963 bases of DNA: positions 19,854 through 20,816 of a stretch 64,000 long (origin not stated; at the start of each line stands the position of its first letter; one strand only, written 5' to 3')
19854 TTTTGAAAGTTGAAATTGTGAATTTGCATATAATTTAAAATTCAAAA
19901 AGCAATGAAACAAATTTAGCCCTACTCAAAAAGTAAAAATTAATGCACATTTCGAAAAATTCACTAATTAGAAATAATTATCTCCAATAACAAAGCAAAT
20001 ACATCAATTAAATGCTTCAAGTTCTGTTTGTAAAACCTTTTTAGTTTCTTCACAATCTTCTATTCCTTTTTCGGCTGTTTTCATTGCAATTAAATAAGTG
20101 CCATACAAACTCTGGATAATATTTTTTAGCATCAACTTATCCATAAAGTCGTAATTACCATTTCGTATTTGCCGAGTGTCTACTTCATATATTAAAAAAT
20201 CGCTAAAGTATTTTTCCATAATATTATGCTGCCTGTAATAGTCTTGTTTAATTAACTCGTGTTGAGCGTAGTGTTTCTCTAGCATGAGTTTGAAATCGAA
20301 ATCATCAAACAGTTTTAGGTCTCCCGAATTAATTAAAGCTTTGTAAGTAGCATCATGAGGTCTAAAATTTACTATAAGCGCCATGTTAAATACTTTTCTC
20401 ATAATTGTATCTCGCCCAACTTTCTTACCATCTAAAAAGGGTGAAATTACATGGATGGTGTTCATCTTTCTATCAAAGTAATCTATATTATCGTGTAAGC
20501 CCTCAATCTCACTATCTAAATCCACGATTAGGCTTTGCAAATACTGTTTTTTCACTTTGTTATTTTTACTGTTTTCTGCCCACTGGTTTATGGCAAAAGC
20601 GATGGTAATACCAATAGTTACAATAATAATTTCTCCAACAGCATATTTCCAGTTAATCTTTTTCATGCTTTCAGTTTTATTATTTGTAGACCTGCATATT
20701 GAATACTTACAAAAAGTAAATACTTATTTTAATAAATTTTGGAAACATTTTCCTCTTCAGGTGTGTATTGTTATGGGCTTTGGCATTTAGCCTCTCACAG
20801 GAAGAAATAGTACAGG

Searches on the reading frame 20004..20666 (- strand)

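Call 70: search_protein_families(library=pfam, proteins=[window:20004-20666:-], max_evalue=0.0001)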
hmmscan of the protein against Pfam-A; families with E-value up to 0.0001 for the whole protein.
window:20004-20666:- (220 aa): 1 family
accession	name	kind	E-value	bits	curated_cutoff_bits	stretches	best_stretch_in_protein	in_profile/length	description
PF19578.4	DUF6090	-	2.1e-06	28.2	23.5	1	12-147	1-131/182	Family of unknown function (DUF6090)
